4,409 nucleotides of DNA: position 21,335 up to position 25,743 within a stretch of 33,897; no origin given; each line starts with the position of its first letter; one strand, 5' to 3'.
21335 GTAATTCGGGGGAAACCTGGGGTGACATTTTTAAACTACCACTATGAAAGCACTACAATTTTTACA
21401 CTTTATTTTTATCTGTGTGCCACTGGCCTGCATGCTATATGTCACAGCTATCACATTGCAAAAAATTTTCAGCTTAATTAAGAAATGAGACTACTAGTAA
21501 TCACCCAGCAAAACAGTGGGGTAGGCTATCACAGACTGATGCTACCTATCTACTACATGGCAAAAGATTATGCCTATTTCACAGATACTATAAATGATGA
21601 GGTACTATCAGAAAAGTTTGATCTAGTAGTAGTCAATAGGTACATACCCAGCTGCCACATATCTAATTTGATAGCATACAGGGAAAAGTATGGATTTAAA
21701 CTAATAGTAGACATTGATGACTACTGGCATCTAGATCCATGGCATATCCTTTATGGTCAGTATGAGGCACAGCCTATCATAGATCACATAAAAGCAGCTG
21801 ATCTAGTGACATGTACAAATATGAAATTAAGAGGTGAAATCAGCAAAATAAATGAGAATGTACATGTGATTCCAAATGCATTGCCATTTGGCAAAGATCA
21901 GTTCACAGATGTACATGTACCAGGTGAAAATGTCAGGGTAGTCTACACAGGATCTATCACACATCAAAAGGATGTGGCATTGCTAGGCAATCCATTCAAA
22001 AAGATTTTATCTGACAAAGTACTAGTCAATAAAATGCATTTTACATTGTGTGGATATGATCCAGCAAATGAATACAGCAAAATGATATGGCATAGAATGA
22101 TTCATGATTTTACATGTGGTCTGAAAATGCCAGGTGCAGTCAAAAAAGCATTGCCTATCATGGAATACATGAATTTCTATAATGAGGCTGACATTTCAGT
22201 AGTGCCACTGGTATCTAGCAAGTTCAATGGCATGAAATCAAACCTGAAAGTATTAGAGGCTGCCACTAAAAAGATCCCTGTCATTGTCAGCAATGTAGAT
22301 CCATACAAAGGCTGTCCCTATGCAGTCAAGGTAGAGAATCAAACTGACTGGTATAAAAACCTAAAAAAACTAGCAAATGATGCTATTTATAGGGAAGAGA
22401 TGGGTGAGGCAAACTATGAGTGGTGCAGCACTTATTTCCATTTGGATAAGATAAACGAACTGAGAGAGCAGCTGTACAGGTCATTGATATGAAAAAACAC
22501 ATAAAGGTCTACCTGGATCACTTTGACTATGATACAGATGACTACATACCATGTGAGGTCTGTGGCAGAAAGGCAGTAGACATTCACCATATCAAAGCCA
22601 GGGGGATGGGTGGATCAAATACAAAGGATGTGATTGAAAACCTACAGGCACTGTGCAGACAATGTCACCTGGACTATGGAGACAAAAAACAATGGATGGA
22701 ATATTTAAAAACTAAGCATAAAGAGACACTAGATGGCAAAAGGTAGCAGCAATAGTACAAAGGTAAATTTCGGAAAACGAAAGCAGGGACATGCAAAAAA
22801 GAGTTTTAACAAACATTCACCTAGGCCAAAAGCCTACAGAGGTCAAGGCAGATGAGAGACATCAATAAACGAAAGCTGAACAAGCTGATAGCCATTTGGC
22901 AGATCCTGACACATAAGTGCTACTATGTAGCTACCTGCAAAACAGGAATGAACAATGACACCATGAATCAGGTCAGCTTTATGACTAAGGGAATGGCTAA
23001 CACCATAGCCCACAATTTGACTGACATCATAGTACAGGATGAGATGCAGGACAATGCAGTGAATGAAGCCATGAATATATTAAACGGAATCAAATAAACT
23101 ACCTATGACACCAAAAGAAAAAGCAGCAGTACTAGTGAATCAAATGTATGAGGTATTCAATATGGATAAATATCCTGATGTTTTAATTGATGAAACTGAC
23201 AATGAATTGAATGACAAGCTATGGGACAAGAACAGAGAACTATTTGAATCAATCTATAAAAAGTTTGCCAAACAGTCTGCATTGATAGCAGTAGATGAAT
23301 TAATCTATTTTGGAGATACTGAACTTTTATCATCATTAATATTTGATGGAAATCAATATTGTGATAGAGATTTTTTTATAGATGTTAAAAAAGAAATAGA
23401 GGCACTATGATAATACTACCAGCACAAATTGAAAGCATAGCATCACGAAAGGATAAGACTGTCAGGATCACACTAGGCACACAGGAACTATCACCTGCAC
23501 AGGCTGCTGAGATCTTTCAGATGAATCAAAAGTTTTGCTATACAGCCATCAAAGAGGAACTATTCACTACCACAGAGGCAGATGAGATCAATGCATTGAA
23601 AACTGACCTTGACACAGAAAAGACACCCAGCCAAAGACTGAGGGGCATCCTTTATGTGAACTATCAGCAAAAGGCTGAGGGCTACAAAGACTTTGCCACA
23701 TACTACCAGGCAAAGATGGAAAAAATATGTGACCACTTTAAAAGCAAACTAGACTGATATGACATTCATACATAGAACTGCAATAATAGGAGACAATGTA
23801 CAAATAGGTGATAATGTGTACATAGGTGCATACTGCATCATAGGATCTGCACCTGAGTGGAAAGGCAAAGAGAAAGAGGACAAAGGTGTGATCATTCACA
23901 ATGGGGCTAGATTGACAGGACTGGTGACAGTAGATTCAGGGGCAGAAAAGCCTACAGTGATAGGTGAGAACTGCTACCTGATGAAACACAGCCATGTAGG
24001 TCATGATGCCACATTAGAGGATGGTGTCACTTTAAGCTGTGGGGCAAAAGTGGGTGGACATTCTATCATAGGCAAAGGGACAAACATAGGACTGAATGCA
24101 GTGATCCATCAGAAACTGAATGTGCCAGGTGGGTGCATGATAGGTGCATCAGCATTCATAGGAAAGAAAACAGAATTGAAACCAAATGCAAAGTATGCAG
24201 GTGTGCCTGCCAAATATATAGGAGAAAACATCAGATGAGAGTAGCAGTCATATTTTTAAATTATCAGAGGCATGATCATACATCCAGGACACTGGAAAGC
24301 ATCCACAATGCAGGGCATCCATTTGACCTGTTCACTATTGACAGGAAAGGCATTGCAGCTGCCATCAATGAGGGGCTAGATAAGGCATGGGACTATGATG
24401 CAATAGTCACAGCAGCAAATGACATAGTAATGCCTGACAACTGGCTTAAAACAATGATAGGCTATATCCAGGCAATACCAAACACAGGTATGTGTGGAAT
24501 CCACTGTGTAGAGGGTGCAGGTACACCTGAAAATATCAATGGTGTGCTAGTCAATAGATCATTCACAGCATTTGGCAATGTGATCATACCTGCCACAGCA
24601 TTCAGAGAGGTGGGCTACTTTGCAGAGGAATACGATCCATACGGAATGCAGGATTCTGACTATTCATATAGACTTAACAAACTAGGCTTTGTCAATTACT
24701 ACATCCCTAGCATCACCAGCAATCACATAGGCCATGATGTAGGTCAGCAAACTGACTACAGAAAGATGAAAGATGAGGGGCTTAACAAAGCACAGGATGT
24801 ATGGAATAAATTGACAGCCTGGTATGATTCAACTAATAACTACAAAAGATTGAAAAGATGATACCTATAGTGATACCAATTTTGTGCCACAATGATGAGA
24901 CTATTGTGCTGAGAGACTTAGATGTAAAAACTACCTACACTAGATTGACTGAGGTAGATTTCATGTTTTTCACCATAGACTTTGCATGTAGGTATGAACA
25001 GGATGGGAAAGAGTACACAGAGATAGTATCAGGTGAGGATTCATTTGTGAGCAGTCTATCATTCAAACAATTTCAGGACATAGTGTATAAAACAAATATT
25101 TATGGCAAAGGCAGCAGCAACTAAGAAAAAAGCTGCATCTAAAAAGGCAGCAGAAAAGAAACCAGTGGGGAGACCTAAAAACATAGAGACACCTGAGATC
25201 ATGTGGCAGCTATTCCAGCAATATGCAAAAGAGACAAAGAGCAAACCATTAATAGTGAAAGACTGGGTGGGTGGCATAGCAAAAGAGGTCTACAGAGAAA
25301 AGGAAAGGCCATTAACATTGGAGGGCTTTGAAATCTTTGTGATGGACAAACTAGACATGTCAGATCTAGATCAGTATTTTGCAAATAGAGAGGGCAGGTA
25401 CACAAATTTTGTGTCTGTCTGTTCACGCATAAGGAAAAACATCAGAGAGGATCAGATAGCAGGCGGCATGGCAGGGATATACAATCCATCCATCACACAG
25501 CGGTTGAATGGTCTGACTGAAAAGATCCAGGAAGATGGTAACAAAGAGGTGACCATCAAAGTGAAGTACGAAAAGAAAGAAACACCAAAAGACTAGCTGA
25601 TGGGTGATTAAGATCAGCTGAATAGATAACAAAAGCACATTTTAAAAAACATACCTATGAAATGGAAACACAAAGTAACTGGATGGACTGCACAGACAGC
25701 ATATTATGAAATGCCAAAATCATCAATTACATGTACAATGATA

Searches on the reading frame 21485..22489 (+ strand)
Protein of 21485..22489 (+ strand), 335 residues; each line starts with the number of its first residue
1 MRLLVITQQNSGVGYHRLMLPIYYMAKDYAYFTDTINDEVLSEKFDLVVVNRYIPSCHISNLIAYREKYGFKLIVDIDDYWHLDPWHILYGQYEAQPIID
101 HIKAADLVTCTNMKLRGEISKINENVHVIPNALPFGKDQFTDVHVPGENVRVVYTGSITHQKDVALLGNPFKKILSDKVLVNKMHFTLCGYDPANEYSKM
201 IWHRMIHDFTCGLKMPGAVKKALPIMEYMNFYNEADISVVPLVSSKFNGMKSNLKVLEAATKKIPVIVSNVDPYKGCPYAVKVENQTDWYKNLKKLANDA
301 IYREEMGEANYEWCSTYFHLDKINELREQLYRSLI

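Call 51: search_protein_families(library=phrogs, proteins=[window:21485-22489:+], max_evalue=0.001)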
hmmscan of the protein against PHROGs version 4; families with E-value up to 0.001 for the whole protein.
window:21485-22489:+ (335 aa): 2 families
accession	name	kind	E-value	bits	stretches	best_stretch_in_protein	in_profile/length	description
phrog_7162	-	moron, auxiliary metabolic gene and host takeover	5.2e-61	207.6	1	5-334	6-308/309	glycosyltransferase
phrog_2170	-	moron, auxiliary metabolic gene and host takeover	3.4e-07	30.7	1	59-275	87-290/374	glycosyltransferase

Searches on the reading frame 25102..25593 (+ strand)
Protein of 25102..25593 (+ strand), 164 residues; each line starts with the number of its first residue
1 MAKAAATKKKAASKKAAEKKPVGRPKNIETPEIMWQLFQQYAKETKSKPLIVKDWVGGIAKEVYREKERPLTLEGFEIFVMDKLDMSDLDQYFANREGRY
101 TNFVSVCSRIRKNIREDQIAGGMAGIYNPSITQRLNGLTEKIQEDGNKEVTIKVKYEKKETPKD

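Call 10: search_protein_families(library=phrogs, proteins=[window:25102-25593:+], max_evalue=0.1)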
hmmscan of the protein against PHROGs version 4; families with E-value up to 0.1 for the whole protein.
window:25102-25593:+ (164 aa): 1 family
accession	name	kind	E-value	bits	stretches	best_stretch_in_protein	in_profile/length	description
phrog_606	-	head and packaging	1.8e-14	55.1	1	7-155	4-147/167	terminase small subunit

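Call 11: search_protein_families(library=pfam, proteins=[window:25102-25593:+], max_evalue=0.1)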
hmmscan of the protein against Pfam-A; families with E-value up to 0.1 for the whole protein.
window:25102-25593:+ (164 aa): 2 families
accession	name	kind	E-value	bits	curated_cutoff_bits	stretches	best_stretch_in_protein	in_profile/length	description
PF16677.11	GP3_package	-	2.3e-09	37.8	29.4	1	23-141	1-102/105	DNA-packaging protein gp3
PF14749.11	Acyl-CoA_ox_N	-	0.046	14.7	25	1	78-123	24-70/120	Acyl-coenzyme A oxidase N-terminal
